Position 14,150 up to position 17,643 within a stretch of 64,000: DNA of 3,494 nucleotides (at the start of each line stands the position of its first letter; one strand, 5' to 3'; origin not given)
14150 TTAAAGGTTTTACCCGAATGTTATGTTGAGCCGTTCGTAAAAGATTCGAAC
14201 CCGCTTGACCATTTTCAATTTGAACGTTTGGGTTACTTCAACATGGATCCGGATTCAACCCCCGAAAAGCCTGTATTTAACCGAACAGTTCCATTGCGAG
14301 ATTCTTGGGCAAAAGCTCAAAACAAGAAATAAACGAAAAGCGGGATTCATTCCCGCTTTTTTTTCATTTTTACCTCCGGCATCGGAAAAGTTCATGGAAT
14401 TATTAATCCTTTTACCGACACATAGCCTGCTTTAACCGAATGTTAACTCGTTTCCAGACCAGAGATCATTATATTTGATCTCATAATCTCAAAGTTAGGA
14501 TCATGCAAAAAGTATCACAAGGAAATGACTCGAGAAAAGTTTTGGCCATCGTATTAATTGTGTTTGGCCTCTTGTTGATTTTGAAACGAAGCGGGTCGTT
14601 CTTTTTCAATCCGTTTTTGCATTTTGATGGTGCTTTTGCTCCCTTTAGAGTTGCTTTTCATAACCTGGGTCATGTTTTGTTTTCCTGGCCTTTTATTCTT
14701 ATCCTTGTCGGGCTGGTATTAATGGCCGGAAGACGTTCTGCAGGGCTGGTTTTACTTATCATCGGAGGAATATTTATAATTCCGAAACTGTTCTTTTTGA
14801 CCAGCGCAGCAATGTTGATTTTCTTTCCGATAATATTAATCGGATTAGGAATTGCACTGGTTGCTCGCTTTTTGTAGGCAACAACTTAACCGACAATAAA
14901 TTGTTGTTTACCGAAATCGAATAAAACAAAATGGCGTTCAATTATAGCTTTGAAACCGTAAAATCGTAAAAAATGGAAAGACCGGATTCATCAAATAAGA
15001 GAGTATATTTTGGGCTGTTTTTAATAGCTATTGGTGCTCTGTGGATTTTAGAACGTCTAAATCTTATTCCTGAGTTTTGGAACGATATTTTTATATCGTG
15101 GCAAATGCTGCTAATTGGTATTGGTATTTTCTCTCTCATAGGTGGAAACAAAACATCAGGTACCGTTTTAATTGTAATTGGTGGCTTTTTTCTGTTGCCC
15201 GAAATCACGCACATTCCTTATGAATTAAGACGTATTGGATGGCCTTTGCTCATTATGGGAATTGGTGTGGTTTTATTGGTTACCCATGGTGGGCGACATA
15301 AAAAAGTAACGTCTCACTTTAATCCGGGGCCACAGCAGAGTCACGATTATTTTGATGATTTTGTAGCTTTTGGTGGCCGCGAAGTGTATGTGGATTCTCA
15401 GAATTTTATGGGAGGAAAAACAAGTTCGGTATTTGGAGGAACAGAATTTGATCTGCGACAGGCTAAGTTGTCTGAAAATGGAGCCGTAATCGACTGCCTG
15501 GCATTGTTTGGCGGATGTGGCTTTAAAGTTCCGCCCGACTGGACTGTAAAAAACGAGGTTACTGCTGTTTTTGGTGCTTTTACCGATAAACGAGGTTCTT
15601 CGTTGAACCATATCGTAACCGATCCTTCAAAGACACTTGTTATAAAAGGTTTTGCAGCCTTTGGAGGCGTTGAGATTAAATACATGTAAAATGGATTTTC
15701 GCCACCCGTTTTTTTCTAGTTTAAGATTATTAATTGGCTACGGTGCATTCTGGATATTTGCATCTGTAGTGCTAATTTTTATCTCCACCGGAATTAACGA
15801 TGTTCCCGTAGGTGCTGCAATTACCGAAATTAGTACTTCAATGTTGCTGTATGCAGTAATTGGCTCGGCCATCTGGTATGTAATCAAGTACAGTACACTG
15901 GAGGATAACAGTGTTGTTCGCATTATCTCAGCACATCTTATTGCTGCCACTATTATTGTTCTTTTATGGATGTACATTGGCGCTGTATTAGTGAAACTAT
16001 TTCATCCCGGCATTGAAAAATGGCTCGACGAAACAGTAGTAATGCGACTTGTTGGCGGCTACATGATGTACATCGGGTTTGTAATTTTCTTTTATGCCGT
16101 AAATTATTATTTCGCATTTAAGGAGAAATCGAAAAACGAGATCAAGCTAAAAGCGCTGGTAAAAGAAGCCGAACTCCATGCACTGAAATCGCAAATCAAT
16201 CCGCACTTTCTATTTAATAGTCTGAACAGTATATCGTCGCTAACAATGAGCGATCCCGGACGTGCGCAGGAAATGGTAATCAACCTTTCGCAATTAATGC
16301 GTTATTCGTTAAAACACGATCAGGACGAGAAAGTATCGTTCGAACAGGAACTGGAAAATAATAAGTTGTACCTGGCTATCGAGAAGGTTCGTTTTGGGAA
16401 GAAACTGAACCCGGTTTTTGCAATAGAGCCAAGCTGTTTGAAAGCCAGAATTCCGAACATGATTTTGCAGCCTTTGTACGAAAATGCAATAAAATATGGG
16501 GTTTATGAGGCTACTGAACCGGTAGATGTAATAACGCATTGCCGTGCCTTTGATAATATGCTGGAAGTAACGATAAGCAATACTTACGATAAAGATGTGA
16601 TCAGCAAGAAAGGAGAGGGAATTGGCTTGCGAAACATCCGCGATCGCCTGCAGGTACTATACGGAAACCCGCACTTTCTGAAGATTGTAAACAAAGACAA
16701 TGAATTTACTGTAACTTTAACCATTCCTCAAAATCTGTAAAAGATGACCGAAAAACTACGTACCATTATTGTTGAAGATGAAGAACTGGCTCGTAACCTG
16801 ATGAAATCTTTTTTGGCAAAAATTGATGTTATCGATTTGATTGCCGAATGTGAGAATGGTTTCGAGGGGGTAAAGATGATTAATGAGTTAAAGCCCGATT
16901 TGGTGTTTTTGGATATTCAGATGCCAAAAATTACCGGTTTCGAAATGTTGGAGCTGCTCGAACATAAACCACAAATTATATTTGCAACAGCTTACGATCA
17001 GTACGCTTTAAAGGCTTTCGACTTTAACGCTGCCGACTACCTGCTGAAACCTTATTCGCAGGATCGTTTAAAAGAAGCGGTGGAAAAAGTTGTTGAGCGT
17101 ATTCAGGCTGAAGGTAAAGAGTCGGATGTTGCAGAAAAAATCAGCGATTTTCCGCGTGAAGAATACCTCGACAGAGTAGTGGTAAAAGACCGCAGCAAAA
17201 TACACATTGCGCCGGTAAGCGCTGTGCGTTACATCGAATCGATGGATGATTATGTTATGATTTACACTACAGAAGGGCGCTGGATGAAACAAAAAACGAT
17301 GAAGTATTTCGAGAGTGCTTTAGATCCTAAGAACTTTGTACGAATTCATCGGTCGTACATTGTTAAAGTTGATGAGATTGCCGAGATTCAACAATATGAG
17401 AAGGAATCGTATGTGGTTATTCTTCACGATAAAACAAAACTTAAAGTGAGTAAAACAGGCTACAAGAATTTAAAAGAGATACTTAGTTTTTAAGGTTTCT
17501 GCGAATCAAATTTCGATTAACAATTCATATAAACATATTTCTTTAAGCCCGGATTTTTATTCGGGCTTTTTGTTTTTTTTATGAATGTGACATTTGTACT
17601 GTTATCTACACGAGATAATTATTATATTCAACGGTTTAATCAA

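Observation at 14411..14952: Two promoters with identical direct-repeat geometry define a LytTR regulon motif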

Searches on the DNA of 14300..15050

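Call 44: search_rna_families(source=window, start=14300, end=15050, threshold=evalue, max_evalue=1)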
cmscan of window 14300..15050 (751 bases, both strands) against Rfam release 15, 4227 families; matches with E-value up to 1: 4.
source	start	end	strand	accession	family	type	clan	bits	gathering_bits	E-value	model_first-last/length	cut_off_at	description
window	14327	14425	-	RF02029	sraA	Gene; sRNA;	-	24.5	56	0.24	1-95/95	no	sraA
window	14301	14369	+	RF02029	sraA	Gene; sRNA;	-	22.8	56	0.55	1-95/95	no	sraA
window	14300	14370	+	RF00558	L20_leader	Cis-reg; leader;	-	18.8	58.7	0.53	44-127/127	5'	Ribosomal protein L20 leader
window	14322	14380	+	RF02996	int-alpA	Gene; sRNA;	-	17.8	35.8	0.55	1-71/71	no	int-alpA RNA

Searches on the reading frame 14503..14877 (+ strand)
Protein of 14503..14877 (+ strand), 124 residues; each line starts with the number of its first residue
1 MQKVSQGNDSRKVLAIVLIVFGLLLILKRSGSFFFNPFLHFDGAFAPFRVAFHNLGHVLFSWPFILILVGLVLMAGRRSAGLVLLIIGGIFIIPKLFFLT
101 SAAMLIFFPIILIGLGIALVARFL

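Call 5: search_protein_families(library=pfam, proteins=[window:14503-14877:+])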
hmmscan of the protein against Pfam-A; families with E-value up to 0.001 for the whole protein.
window:14503-14877:+ (124 aa): 2 families
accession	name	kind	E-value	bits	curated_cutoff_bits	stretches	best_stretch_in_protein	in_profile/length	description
PF22570.1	LiaF-TM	-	8.1e-10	39.9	27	1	14-121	2-92/98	LiaF transmembrane domain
PF18917.5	LiaI-LiaF-like_TM1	-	1.4e-05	25.6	27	0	13-73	2-41/42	LiaI-LiaF-like transmembrane region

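Call 58: search_protein_families(library=ncbifam, proteins=[window:14503-14877:+], max_evalue=0.01)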
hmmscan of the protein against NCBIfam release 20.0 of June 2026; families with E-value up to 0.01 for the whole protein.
window:14503-14877:+ (124 aa): 0 families

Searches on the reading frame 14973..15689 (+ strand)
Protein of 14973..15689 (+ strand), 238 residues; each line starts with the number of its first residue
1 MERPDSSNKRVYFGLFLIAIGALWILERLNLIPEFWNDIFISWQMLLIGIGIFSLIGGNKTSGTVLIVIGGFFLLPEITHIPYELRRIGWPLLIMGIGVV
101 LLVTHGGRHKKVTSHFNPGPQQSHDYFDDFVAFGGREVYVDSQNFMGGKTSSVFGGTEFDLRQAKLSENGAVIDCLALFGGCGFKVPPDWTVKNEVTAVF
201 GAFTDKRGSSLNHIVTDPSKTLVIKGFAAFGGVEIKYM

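Call 5: search_protein_families(library=pfam, proteins=[window:14973-15689:+])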
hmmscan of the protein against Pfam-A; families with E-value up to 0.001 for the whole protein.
window:14973-15689:+ (238 aa): 3 families
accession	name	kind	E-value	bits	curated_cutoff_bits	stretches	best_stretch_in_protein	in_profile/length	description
PF22570.1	LiaF-TM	-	7.2e-17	62.5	27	1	13-105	2-94/98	LiaF transmembrane domain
PF18917.5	LiaI-LiaF-like_TM1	-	2e-16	60.2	27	2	61-102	2-42/42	LiaI-LiaF-like transmembrane region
PF09922.15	LiaF-like_C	-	8.8e-05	22.8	29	1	149-204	18-73/114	Cell wall-active antibiotics response LiaF, C-terminal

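Call 41: find_related_loci(query=window:14973-15689:+, collection=genome_contigs, flank=3000)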
Query window:14973-15689:+ (238 aa) in genome_contigs; peptide patterns used: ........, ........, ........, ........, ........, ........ (x = any residue, [..] = any of these).
178 stretches matched a pattern; 119 encode a relative of the query (tblastn E <= 1e-3); the best 80 are kept; 80 distinct loci.
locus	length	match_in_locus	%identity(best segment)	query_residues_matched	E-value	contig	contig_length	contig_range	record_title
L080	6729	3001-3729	78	1-238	1e-129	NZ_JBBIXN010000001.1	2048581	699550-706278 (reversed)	Maribellus mangrovi strain FJH33 NODE_1_length_2048581_cov_169.047041, whole genome shotgun sequence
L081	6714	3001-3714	79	2-238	9e-128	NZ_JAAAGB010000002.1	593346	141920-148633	Draconibacterium mangrovi strain GM2-18 NODE_2_length_593346_cov_65.4738, whole genome shotgun sequence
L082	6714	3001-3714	79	2-238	1e-127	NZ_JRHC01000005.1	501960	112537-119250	Draconibacterium sediminis strain JN14CK-3 contig5, whole genome shotgun sequence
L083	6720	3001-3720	78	1-238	4e-127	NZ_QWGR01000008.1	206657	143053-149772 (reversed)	Maribellus luteus strain XSD2 XSD2_scaffold8, whole genome shotgun sequence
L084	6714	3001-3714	77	2-238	2e-126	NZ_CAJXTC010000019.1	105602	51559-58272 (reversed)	MAG: uncultured Draconibacterium sp. isolate SRR6201696_bin.1_MetaBAT_v2.12.1_MAG, whole genome shotgun sequence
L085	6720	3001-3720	78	1-238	3e-126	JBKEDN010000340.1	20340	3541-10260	MAG: Draconibacterium sp. isolate VLC_019 k121_19648240, whole genome shotgun sequence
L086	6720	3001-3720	77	1-238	7e-126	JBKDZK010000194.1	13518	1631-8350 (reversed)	MAG: Draconibacterium sp. isolate VLC_126 k121_14757950, whole genome shotgun sequence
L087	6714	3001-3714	77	2-238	9e-126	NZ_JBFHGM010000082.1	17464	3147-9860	MAG: Draconibacterium sp. isolate Mix_sand07.2021.05.G.153 k141_1613795_length_17464_cov_14.6676, whole genome shotgun s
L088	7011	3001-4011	76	2-238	3e-124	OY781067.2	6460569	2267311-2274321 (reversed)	MAG: uncultured Draconibacterium sp. isolate 7685a6f7-55f0-4bbb-ae15-a05e2d1328cd genome assembly, chromosome: 1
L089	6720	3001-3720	76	2-238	8e-124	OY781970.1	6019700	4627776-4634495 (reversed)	MAG: uncultured Draconibacterium sp. isolate 170f71c0-b3b5-404f-95db-dd0d0fa2a447 genome assembly, chromosome: 1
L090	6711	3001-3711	76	2-238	5e-123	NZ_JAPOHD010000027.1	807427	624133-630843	Draconibacterium aestuarii strain Z1-6 soapdenovo_K_127_27, whole genome shotgun sequence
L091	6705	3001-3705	76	1-237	2e-119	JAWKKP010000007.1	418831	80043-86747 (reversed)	MAG: Draconibacterium sp. isolate AC2.94 AC2.94.fa-7, whole genome shotgun sequence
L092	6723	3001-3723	76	2-238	2e-119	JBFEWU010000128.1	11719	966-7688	MAG: Draconibacterium sp. isolate Mix_mud08.2021.06.74 k141_433627_length_11719_cov_9.0000, whole genome shotgun sequenc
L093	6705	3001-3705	75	1-237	4e-118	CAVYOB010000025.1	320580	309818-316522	MAG: uncultured Prolixibacteraceae bacterium isolate MFD05684.bin.2.63 genome assembly, contig: contig_37299, whole geno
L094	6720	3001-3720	73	1-238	2e-117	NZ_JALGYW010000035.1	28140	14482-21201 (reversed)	Maribellus sp. YY47 NODE_35, whole genome shotgun sequence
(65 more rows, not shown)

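Call 58: search_protein_families(library=ncbifam, proteins=[window:14973-15689:+], max_evalue=0.01)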
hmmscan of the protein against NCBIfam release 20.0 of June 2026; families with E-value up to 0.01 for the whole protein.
window:14973-15689:+ (238 aa): 1 family
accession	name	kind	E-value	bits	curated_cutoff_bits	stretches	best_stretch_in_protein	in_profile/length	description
NF040535.1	LiaF_C_term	equivalog_domain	0.0032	17.6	57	1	151-204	7-60/103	cell wall-active antibiotics response protein LiaF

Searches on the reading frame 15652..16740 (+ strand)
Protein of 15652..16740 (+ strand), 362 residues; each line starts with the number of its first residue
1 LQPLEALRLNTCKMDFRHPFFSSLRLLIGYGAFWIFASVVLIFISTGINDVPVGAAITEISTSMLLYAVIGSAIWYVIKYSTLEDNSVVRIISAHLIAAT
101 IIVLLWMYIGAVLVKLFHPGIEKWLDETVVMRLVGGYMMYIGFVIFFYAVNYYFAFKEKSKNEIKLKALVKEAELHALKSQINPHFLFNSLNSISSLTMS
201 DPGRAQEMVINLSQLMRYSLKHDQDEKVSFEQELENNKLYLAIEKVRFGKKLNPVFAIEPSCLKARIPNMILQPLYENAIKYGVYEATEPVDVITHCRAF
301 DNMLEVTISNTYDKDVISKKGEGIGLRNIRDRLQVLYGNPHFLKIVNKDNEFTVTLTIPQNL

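Call 5: search_protein_families(library=pfam, proteins=[window:15652-16740:+])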
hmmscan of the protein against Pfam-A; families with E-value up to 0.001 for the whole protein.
window:15652-16740:+ (362 aa): 1 family
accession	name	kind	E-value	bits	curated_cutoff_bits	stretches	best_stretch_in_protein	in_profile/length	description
PF06580.19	His_kinase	-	3.5e-28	98.1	25.2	1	173-252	1-81/81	Histidine kinase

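Call 58: search_protein_families(library=ncbifam, proteins=[window:15652-16740:+], max_evalue=0.01)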
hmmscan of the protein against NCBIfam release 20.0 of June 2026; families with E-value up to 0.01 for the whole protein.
window:15652-16740:+ (362 aa): 0 families

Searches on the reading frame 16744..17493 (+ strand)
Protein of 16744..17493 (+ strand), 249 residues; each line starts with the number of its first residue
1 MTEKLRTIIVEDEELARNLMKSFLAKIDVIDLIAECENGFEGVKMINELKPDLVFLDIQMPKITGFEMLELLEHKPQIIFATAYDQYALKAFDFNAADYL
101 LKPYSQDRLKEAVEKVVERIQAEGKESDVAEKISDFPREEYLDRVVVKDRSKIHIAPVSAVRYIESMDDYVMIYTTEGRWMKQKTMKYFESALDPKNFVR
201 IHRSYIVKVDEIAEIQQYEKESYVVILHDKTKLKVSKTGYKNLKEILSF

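Call 5: search_protein_families(library=pfam, proteins=[window:16744-17493:+])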
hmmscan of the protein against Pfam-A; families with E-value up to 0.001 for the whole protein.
window:16744-17493:+ (249 aa): 2 families
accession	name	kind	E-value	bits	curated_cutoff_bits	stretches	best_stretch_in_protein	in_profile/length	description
PF04397.21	LytTR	-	2.4e-25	89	22.6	1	152-247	2-97/98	LytTr DNA-binding domain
PF00072.30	Response_reg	-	5e-24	85.1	30.2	1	8-114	2-111/111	Response regulator receiver domain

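Call 57: search_solved_structures(query=window:16744-17493:+, max_evalue=0.001)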
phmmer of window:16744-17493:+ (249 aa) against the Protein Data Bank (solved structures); distinct sequences matched with E-value up to 0.001: 201 (the best 60 are shown).
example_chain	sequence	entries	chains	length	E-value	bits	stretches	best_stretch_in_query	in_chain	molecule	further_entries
6m8o_A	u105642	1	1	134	2.2e-21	80.1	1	6-118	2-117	DNA-binding response regulator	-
2qv0_A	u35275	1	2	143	7.5e-19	71.8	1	3-118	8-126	Protein mrkE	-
9xzo_A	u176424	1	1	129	7.1e-15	58.8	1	6-117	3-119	De novo protein M1X0B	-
6ekg_Y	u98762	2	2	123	3.6e-14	56.5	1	4-115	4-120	Chemotaxis protein CheY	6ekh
7od9_B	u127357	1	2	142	5.2e-14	56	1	5-116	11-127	Response regulator receiver protein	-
1tmy_A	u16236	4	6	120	1.6e-13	54.4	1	6-116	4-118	CHEY PROTEIN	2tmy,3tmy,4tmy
4iga_A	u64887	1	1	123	1.6e-13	54.4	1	6-116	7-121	Chemotaxis protein CheY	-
6swl_A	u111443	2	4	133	1.8e-13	54.2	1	7-120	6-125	Two-component response regulator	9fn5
1u0s_Y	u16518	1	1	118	2.2e-13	54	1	6-116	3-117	Chemotaxis protein cheY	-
6swb_A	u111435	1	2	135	6.3e-13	52.4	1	6-126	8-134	Two-component response regulator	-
6swf_A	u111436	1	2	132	7.2e-13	52.3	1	7-126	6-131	Two-component response regulator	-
4qyw_A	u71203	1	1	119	8.7e-13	52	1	6-116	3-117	Chemotaxis protein CheY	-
9rhz_C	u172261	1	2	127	4e-12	49.8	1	5-115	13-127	Chemotaxis protein CheY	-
6c40_B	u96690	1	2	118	5.4e-12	49.4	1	6-116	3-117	Chemotaxis protein CheY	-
6er7_A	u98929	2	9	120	5.5e-12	49.4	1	6-117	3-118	120aa long hypothetical chemotaxis protein (CheY)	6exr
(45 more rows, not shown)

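Call 58: search_protein_families(library=ncbifam, proteins=[window:16744-17493:+], max_evalue=0.01)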
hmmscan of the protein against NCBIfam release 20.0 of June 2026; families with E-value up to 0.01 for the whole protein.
window:16744-17493:+ (249 aa): 88 families (the best 25 are shown)
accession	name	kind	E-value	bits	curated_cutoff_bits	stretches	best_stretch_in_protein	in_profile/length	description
NF008677.0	PRK11697.1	equivalog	1.9e-57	194.3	246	1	5-248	2-236/238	two-component system response regulator BtsR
NF010684.1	PRK14084.1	equivalog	1.9e-44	152.3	375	1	5-246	1-251/254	response regulator transcription factor LytR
NF001965.0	PRK00742.1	subfamily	1.2e-18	67.5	293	1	3-132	2-139/357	chemotaxis-specific protein-glutamate methyltransferase CheB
TIGR02875.1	spore_0_A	equivalog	1.1e-17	64.1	200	1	3-129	1-135/262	sporulation transcription factor Spo0A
NF041367.1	CheY_Halo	equivalog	2.2e-15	57.1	200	1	8-117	2-114/114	chemotaxis protein CheY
NF051850.1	RespRegRprY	equivalog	3.3e-15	56.1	370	1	1-140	1-143/234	response regulator transcription factor RprY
NF011896.0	PRK15369.1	equivalog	4.1e-14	52.7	242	1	5-117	4-121/211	two component system response regulator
NF007935.0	PRK10651.1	equivalog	5.2e-14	51.9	250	1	2-116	4-123/216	two-component system response regulator NarL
NF045944.1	ResRegRpaBCyano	equivalog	5.3e-14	52.1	330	1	8-128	1-123/229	response regulator transcription factor RpaB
NF007969.0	PRK10693.1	equivalog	9.4e-14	51.2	329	1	6-116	9-123/337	two-component system response regulator RssB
NF008469.0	PRK11361.1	equivalog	1.7e-13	50.1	714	1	1-118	1-121/461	acetoacetate metabolism transcriptional regulator AtoC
NF041946.1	LuxO_transreg_Vib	equivalog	1.9e-13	50.1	800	1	10-129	2-124/463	quorum-sensing sigma-54 dependent transcriptional regulator LuxO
TIGR01387.1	cztR_silR_copR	subfamily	7.2e-13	48.7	279.2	1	8-155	2-148/218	heavy metal response regulator transcription factor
NF009206.0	PRK12555.1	subfamily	1.2e-12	47.5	342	1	6-128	2-132/340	chemotaxis-specific protein-glutamate methyltransferase CheB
NF045505.1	RR_RssB_Pseudo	equivalog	3e-12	46.3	700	1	6-120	7-125/394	two-component system response regulator RssB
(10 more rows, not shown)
